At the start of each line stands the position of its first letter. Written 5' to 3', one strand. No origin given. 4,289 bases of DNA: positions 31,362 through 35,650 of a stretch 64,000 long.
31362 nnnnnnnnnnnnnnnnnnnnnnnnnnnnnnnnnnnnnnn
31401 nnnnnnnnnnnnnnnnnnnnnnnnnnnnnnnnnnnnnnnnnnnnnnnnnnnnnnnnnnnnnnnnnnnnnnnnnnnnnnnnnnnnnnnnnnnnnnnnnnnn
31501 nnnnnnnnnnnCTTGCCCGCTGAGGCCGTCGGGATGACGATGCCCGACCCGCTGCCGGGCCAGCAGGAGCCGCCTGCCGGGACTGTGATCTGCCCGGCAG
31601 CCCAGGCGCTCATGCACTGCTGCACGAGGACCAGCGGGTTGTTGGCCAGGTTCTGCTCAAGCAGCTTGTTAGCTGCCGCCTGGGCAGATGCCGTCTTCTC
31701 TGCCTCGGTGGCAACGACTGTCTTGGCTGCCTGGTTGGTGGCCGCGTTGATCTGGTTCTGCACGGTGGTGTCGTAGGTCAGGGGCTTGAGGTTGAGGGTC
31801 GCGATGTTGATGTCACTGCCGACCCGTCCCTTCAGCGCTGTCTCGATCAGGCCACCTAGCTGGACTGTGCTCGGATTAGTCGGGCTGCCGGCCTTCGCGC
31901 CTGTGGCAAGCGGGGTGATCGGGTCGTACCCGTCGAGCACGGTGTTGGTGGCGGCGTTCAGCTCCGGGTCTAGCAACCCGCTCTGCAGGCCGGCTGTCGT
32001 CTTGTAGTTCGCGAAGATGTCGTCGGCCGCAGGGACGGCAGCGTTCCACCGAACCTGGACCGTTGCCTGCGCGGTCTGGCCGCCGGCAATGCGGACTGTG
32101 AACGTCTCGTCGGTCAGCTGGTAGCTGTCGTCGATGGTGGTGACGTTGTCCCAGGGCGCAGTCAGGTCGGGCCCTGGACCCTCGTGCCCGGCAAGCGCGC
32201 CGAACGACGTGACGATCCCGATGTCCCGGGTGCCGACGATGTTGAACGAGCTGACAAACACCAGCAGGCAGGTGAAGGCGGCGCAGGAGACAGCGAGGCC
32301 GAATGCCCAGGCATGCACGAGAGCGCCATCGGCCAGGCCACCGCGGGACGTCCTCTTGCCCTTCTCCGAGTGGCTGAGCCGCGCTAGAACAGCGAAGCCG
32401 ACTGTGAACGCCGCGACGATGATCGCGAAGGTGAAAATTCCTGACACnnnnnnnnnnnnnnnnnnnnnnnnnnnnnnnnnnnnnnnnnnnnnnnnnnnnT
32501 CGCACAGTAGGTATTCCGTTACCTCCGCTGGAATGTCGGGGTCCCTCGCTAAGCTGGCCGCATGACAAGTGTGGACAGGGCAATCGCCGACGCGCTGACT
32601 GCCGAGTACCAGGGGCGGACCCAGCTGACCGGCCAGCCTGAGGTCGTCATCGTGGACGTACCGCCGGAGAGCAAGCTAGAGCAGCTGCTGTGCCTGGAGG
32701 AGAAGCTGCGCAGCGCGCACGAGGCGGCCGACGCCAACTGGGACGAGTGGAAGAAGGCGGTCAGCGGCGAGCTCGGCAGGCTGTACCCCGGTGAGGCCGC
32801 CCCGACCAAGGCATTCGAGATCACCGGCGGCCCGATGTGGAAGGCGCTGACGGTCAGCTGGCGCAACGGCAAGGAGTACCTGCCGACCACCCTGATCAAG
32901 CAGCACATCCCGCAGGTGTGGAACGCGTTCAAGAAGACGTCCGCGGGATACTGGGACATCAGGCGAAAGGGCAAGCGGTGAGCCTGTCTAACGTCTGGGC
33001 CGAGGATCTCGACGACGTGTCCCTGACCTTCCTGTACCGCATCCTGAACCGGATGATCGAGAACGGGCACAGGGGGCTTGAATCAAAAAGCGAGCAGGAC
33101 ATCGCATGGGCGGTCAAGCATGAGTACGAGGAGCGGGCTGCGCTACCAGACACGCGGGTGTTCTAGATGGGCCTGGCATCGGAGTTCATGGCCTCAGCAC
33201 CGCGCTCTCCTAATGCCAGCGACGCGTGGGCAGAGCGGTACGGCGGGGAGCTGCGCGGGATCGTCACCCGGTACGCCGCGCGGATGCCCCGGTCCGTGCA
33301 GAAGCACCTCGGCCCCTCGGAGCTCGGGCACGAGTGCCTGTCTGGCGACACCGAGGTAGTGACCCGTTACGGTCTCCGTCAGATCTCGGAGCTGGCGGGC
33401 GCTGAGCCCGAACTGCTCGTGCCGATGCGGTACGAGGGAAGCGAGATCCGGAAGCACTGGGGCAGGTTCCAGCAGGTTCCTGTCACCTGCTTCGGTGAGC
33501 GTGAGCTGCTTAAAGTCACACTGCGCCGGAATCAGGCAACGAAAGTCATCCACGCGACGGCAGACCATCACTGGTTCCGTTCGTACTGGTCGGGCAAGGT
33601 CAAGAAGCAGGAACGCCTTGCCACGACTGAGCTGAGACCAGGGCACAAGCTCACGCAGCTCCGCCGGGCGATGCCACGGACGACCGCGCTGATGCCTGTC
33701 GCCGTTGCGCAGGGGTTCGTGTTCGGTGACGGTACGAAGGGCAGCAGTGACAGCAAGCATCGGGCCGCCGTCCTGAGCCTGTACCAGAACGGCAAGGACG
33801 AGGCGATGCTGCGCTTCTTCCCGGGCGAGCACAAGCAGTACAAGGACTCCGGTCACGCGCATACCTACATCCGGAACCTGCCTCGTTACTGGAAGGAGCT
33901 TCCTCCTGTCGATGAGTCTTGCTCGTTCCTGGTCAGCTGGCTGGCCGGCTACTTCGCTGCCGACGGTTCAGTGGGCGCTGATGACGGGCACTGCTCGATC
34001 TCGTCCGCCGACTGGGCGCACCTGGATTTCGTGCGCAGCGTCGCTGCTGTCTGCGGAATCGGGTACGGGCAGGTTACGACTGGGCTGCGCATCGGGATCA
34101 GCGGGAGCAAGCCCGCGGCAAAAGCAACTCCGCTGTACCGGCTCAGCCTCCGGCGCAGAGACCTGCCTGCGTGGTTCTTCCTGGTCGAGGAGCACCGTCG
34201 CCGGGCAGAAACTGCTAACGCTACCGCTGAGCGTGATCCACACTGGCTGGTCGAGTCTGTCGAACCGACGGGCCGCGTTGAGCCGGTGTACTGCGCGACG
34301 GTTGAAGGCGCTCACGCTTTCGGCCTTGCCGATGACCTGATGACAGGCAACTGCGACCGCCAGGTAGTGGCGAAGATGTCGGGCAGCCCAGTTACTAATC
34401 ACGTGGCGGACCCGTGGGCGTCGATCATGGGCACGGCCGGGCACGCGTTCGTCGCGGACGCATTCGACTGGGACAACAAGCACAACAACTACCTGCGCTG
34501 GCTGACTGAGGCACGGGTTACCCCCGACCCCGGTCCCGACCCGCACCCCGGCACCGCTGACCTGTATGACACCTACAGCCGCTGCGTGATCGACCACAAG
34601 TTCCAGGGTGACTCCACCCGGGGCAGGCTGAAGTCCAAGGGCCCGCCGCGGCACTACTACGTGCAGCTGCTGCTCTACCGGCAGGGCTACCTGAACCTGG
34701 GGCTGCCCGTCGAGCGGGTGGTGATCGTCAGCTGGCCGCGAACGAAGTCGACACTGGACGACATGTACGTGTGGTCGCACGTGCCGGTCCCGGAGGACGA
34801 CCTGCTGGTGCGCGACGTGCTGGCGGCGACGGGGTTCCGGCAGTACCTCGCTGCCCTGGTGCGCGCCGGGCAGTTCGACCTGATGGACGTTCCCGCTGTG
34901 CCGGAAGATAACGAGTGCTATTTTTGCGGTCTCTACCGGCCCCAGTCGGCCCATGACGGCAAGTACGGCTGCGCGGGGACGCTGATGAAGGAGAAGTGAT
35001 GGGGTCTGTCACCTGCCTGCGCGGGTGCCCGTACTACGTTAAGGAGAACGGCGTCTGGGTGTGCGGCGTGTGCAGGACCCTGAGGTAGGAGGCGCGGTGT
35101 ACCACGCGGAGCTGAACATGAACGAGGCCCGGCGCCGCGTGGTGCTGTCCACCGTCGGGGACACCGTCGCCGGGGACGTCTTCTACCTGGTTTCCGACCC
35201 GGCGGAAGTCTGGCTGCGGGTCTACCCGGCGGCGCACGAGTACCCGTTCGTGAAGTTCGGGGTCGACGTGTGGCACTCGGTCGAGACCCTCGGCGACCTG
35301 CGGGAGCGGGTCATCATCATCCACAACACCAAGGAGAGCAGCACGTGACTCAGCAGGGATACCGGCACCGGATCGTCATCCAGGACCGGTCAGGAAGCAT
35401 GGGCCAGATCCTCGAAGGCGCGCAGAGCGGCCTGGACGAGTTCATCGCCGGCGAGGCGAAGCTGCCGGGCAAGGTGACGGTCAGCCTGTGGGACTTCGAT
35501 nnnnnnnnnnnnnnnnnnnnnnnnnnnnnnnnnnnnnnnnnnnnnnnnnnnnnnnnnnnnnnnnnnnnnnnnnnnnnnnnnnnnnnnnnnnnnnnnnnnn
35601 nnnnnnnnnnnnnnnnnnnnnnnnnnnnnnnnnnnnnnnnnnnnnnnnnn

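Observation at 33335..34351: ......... intein inserted at the first Fe-S cysteine of a Cas4/RecB-like exonuclease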

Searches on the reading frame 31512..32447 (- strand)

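Call 63: search_protein_families(library=phrogs, proteins=[window:31512-32447:-], max_evalue=0.001)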
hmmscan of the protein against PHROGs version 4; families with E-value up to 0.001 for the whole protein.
window:31512-32447:- (312 aa): 1 family
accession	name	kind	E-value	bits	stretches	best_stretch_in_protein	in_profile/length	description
phrog_200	-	other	1.7e-28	100.9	1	6-291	47-344/379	lipoprotein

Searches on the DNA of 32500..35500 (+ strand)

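Call 8: search_dna_similar(query=window:32500-35500:+, collection=phages, mode=near, max_rows=40)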
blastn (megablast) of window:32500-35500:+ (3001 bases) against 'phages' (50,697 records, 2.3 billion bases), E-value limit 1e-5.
No match.

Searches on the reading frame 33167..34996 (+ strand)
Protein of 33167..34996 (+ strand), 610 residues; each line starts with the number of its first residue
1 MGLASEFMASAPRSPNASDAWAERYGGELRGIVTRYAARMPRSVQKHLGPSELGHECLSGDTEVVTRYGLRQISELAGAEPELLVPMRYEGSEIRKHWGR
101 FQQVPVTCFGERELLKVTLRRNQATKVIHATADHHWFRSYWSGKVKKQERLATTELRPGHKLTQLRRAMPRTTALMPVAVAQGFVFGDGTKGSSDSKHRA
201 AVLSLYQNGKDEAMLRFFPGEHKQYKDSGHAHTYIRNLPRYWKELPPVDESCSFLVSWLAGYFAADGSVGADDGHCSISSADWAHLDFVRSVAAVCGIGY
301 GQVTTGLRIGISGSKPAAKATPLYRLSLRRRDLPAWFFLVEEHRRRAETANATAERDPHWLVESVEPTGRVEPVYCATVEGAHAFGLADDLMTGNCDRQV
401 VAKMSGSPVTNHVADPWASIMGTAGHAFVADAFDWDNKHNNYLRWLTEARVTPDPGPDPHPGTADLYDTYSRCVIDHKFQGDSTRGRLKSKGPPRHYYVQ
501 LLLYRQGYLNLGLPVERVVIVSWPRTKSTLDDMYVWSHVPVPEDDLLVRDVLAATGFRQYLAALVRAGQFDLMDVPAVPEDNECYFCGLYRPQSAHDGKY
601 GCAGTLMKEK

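Call 4: search_protein_families(library=pfam, proteins=[window:33167-34996:+], max_evalue=1)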
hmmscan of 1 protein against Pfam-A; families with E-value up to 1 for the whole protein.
window:33167-34996:+ (610 aa): 1 family
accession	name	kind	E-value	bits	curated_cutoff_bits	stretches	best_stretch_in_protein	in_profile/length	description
PF14528.11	LAGLIDADG_3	-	0.0012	19.5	22.5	1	255-298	3-48/82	LAGLIDADG-like domain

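Call 11: find_homologous_proteins(query=window:33167-34996:+)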
Query window:33167-34996:+ (610 aa): 288 proteins with E <= 0.001 among 8000 candidates; the best 120 are listed.
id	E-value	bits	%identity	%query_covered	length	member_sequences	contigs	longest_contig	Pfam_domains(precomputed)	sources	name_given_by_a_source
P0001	0.0e+0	1249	100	86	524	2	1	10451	-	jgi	jgi:hypothetical protein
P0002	0.0e+0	1148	64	95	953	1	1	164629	PF14528.12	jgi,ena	-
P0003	0.0e+0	1132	62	96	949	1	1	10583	PF14528.12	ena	-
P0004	0.0e+0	1102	61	96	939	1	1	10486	PF14528.12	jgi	jgi:hypothetical protein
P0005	0.0e+0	1097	78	99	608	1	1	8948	PF14528.12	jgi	jgi:hypothetical protein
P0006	0.0e+0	1058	58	95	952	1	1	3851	PF14528.12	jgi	jgi:hypothetical protein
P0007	1.1e-257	875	64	98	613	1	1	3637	-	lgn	-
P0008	8.3e-255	865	61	98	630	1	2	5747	-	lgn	-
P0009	6.5e-249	846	61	99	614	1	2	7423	-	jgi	jgi:hypothetical protein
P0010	6.3e-244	829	60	99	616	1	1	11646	-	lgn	-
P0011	8.6e-244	829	61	99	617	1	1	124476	-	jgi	jgi:hypothetical protein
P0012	1.6e-241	821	65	78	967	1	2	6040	PF14528.12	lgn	-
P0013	9.3e-241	819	60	99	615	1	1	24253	-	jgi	jgi:hypothetical protein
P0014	1.5e-240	818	61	99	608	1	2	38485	-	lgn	-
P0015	1.2e-239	815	61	99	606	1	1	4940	PF14528.12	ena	-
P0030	4.2e-209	714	55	98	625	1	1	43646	-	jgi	jgi:hypothetical protein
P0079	1.9e-83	299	43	56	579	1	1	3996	PF12705.14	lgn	-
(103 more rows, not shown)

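Call 17: find_encoding_contigs(protein=P0005, flank=5000, max_places=3)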
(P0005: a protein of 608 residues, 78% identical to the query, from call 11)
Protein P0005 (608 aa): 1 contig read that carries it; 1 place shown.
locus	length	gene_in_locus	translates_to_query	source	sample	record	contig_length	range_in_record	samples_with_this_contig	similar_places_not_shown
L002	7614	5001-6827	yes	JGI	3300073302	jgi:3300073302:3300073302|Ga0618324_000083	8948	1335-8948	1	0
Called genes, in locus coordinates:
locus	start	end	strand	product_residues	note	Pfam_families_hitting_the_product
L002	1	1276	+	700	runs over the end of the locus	-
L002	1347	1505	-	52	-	-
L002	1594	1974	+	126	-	-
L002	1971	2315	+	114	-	-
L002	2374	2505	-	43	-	-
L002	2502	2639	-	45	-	-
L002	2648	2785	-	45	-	-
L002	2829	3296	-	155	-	-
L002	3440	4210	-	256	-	-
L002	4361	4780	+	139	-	-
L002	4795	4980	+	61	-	-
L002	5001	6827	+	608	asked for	PF14528:LAGLIDADG_3 (weak)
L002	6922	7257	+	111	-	-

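Call 59: search_protein_families(library=pfam, proteins=[P0079], max_evalue=0.1)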
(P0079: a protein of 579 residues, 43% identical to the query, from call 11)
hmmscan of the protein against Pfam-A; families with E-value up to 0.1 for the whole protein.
P0079 (579 aa): 3 families
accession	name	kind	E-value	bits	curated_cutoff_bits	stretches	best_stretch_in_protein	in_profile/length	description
PF12705.13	PDDEXK_1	-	7.8e-06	26.4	22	1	58-237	68-240/247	PD-(D/E)XK nuclease superfamily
PF14528.11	LAGLIDADG_3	-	0.00069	20.3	22.5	1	421-456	2-40/82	LAGLIDADG-like domain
PF14890.11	Intein_splicing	-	0.058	13.6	35.8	1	290-554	50-149/155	Intein splicing domain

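Call 68: find_encoding_contigs(protein=P0001, flank=3000, max_places=2)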
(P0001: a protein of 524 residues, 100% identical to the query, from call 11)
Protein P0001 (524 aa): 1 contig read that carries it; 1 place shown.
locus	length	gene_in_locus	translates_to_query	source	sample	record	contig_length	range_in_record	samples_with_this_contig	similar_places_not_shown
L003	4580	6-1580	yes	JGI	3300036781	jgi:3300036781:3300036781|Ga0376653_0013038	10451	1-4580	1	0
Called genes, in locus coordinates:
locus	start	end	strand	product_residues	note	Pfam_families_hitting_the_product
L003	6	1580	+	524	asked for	-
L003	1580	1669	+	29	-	-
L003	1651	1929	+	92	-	-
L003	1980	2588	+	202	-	-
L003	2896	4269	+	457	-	-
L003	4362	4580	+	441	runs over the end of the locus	PF00535:Glycos_transf_2, PF10111:Glyco_tranf_2_2 (weak), PF13641:Glyco_tranf_2_3, PF13632:Glyco_trans_2_3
